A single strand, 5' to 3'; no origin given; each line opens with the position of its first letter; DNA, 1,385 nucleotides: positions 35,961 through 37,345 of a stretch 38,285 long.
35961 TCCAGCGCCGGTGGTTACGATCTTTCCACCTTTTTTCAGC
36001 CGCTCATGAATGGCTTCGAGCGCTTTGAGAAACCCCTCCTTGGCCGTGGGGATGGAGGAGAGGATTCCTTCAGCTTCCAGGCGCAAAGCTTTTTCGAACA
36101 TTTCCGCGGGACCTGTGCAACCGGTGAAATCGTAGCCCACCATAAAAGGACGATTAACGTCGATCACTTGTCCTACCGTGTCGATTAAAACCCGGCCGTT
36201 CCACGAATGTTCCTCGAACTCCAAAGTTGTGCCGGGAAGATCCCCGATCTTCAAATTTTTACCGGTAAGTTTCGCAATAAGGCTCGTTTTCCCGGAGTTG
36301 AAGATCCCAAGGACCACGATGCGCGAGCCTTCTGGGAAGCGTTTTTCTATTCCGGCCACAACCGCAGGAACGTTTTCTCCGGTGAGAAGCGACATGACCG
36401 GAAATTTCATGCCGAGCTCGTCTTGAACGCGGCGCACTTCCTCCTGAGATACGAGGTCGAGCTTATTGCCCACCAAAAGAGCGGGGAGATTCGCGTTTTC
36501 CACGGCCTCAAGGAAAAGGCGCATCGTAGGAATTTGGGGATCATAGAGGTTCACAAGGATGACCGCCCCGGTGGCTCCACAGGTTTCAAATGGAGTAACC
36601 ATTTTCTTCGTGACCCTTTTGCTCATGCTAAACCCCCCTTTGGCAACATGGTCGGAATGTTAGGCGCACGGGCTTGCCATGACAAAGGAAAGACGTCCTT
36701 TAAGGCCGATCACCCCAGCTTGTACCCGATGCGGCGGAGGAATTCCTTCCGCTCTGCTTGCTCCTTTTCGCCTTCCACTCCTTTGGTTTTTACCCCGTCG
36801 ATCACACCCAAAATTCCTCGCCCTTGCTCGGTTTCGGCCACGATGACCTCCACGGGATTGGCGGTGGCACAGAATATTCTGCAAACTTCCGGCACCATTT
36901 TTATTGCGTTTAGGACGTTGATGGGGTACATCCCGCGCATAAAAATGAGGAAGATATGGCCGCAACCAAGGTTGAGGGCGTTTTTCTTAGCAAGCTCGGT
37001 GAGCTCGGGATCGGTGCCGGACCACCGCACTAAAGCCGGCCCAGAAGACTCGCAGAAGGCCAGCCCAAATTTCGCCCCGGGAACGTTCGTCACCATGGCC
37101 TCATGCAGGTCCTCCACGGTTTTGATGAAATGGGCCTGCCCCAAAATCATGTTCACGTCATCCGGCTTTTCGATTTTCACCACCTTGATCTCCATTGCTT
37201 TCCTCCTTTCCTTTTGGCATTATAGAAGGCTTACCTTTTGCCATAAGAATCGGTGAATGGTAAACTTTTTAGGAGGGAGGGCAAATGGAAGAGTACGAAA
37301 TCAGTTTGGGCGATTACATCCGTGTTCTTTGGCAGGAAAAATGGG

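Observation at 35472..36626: Circularly permuted GTPase fused to a SIS phosphosugar-binding domain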

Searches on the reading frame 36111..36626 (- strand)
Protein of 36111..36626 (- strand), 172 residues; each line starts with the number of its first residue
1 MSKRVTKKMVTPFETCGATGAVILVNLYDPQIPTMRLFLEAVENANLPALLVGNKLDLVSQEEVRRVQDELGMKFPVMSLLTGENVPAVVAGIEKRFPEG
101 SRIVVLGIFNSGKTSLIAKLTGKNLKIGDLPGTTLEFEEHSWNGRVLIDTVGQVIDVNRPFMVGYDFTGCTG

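Call 43: search_solved_structures(query=A2, max_evalue=0.01, show_alignments=4)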
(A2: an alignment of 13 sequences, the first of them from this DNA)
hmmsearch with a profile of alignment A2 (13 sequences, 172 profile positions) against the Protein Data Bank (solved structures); distinct sequences matched with E-value up to 0.01: 504 (the best 60 are shown).
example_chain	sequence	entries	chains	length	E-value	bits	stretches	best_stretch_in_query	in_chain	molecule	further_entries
5dn8_A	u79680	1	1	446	8e-15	58.2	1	21-152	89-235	GTPase Der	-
7am2_BU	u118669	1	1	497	1.3e-14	57.6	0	91-152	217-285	GTPase Der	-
7aoi_XL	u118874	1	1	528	7.6e-14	55.1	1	11-94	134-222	GTP-binding protein, putative,mt-EngA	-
6yxx_EA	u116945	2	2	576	1.3e-13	54.3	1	11-94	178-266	mt-EngA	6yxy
5kh0_A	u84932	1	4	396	2.4e-12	50.2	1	37-104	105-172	Small GTP-binding protein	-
3j8g_X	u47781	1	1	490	6.7e-12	48.7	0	102-152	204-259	GTPase Der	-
2cxx_A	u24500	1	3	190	2.6e-11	46.8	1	103-153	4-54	Probable GTP-binding protein engB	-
9ba7_A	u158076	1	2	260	8.8e-11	45.1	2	21-98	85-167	Ferrous iron transport protein B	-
4dcs_A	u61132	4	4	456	9e-11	45.1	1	17-152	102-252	GTP-BINDING PROTEIN ENGA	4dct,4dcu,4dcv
2hjg_A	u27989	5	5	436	9.9e-11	44.9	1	17-152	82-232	GTP-binding protein engA | GTPase Der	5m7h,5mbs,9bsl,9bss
9ba6_A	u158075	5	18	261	1.3e-10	44.5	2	21-98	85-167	Ferrous iron transport protein B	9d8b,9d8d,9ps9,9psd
8vwl_A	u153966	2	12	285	1.5e-10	44.3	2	21-98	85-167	Ferrous iron transport protein B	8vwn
2wjg_A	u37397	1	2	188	2e-10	43.9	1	100-144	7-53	FERROUS IRON TRANSPORT PROTEIN B HOMOLOG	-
2wjj_A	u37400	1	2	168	2.4e-10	43.6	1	102-144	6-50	FERROUS IRON TRANSPORT PROTEIN B HOMOLOG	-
2wjh_A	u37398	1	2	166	3.2e-10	43.3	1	102-144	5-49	FERROUS IRON TRANSPORT PROTEIN B HOMOLOG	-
3cnl_A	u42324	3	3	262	3.2e-09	40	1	49-154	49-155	Putative uncharacterized protein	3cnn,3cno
3ec1_A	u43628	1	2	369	4.4e-09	39.6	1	46-154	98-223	GTP-binding protein YqeH required for biosis of 30S ribosome subunit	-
3h2y_A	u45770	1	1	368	1.5e-08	37.8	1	49-154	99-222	GTPase family protein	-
1puj_A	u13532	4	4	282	6e-07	32.6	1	38-154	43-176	conserved hypothetical protein ylqF | Ribosome biogenesis GTPase A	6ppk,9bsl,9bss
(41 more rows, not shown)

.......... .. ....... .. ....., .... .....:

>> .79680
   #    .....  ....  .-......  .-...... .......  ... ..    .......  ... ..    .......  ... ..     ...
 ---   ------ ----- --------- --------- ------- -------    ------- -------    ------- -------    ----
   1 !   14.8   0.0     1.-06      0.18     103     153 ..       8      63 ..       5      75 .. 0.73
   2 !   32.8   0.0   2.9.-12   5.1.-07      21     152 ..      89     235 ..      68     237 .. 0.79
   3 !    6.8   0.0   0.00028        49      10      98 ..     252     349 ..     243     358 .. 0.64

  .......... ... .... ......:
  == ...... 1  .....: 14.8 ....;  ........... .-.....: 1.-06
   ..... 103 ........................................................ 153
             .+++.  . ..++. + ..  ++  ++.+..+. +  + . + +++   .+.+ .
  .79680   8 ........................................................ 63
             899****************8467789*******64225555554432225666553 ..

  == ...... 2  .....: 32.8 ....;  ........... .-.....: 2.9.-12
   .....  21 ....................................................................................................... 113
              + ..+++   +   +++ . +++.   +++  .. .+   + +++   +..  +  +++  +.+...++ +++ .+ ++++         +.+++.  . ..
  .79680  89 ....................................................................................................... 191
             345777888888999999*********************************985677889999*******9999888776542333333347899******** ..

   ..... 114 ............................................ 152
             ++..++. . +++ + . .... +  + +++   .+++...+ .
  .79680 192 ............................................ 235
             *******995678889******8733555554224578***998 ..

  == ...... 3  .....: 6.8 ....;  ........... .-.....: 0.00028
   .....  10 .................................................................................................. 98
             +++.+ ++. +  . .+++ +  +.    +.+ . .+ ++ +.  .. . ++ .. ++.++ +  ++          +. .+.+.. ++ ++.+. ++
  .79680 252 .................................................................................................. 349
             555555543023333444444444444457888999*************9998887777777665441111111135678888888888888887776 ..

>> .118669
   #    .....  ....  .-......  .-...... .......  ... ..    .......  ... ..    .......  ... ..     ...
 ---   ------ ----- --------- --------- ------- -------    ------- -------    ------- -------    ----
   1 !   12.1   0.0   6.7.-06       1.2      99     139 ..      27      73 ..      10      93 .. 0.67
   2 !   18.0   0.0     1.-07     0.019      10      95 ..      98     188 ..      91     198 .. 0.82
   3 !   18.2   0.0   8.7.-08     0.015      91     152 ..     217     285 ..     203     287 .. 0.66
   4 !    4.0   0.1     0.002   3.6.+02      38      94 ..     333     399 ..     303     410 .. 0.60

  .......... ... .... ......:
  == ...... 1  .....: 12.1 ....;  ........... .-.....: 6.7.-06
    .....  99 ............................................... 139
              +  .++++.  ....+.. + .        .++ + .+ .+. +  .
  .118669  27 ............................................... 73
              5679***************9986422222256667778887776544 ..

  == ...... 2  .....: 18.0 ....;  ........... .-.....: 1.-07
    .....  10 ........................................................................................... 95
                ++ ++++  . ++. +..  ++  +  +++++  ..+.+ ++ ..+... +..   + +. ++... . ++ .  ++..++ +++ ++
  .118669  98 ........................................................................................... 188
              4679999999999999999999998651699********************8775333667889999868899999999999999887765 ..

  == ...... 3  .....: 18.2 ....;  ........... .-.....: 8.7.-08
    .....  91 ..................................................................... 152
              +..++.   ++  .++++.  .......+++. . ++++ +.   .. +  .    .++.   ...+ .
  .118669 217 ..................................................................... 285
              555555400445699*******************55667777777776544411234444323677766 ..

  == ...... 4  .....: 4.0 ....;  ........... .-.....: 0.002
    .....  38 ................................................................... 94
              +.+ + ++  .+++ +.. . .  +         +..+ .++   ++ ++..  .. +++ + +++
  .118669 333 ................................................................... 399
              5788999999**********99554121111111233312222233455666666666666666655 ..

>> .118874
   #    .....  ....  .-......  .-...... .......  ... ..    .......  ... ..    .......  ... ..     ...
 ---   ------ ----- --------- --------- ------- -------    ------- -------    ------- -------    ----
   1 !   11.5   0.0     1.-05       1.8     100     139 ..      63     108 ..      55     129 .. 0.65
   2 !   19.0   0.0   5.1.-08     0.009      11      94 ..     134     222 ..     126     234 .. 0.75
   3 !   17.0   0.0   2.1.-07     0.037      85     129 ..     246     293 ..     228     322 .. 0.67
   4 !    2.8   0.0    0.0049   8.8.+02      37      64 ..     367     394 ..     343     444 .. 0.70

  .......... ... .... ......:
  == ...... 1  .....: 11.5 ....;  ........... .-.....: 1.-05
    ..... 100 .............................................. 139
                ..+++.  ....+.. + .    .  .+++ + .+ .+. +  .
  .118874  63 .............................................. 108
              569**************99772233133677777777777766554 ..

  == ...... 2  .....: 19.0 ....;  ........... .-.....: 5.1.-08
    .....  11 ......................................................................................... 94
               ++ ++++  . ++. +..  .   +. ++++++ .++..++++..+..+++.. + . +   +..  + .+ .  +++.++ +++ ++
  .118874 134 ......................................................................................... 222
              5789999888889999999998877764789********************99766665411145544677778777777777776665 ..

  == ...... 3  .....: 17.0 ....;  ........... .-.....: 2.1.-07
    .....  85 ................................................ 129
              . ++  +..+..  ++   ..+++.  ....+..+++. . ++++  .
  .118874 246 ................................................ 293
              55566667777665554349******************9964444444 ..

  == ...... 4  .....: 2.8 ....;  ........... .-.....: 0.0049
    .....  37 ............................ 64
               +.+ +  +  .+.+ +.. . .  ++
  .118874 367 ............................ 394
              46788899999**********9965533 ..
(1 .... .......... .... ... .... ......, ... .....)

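Call 47: predict_structure(alignment_id=A2)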
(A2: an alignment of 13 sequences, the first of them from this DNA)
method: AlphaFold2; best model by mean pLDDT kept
length: 172 residues; sequences in the alignment: 13
mean_pLDDT: 80.2   pTM: 0.77
mean pLDDT of the five models: 80.2, 79.8, 79.0, 78.6, 78.0
residues with pLDDT >= 90: 77; 70-90: 50; 50-70: 25; < 50: 20
segments of 3 or more residues with pLDDT < 50: 131-133, 156-165
pLDDT, mean of each block of 10 residues (from residue 1): 51 80 92 86 90 96 97 94 93 94 85 86 74 66 89 50 49 47
secondary structure, 60 per line:
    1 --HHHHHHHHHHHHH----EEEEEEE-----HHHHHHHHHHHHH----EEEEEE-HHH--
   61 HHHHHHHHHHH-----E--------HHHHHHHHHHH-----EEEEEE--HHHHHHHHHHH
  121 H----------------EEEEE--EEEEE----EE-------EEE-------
elements in order: H3-15 E20-26 H32-44 E49-54 H61-71 H86-96 E102-107 H110-121 E138-142 E145-149 E163-165

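Call 50: fold_search(model_id=the predicted structure, library=pdb)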
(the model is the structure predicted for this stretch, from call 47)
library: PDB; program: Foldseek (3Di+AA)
matches with E <= 10: 1641; with E <= 0.001: 25
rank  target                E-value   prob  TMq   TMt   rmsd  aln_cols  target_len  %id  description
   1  7uoo_m                3.1e-06  1.00  0.66  0.27   4.5       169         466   16  Nucleoplasmic pre-60S intermediate of the Nog2 containing pre-rotation state (released 2023-03-15)
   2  8rl2_CB               3.1e-06  1.00  0.65  0.28   4.4       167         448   20  Human pre-60S - State 5 (released 2025-01-15)
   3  8fl0_NC               3.4e-06  1.00  0.64  0.29   4.3       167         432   21  Human nucleolar pre-60S ribosomal subunit (State H) (released 2023-07-12)
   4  6ylg_m                3.8e-06  1.00  0.68  0.30   4.6       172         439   16  Rix1-Rea1 pre-60S particle - 60S core, body 1 (rigid body refinement) (released 2020-07-29)
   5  9qiw_CB               4.9e-06  1.00  0.62  0.27   4.4       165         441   19  Human pre-60S - State 3 (released 2025-04-30)
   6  8idt_A                6.0e-06  1.00  0.66  0.40   4.2       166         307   20  human nuclear pre-60S ribosomal particle - State G (released 2023-08-09)
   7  8pv6_Cd               6.8e-06  1.00  0.67  0.28   4.1       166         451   20  Chaetomium thermophilum pre-60S State 3 - post-5S rotation with Rix1 complex with Foot - composite structure (released 2023-11-15)
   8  7uui                  7.7e-06  1.00  0.64  0.27   4.5       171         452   16  Nucleoplasmic pre-60S intermediate of the Nog2 containing post-rotation state from a SPB1 D52A strain (released 2023-03-15)
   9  8pv1_Cd               1.1e-05  1.00  0.67  0.28   4.3       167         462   18  Chaetomium thermophilum pre-60S State 6 - pre-5S rotation - L1 intermediate - composite structure (released 2023-11-15)
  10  7oht_m                1.1e-05  1.00  0.69  0.30   4.3       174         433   18  Nog1-TAP associated immature ribosomal particles from S. cerevisiae after rpL2 expression shut down, population A (released 2021-11-03)
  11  8ie3_A                1.2e-05  1.00  0.62  0.35   4.8       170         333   19  human nuclear pre-60S ribosomal particle - State E (released 2023-08-09)
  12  8fl2_NC               1.3e-05  1.00  0.64  0.25   4.3       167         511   20  Human nuclear pre-60S ribosomal subunit (State I1) (released 2023-07-12)
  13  8ir1_w                1.3e-05  1.00  0.66  0.28   5.1       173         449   18  human nuclear pre-60S ribosomal particle - State A (released 2023-08-09)
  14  2yv5                  1.3e-05  1.00  0.57  0.36   6.4       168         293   23  Crystal structure of Yjeq from Aquifex aeolicus (released 2008-04-15)
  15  7bt6_m                1.7e-05  1.00  0.68  0.29   4.5       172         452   18  Cryo-EM structure of pre-60S ribosome from Saccharomyces cerevisiae rpl4delta63-87 strain at 3.12 Angstroms resolution (released 2020-10-28)
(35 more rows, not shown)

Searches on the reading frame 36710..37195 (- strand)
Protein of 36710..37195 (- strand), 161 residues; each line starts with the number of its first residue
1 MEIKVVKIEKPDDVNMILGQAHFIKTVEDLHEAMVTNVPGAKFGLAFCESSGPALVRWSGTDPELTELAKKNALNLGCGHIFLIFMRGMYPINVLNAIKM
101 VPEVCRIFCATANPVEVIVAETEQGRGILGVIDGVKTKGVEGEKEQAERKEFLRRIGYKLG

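Call 8: search_protein_families(library=pfam, proteins=[window:36710-37195:-], max_evalue=0.001)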
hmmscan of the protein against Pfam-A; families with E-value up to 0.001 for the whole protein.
window:36710-37195:- (161 aa): 1 family
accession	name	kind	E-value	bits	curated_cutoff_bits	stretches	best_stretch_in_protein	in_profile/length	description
PF04008.19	Adenosine_kin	-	1.4e-77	259.2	25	1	6-159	1-154/154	Adenosine specific kinase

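Call 52: search_protein_families(library=padloc, proteins=[window:36710-37195:-], max_evalue=0.01)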
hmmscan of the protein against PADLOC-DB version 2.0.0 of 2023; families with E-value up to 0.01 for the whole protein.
window:36710-37195:- (161 aa): 0 families
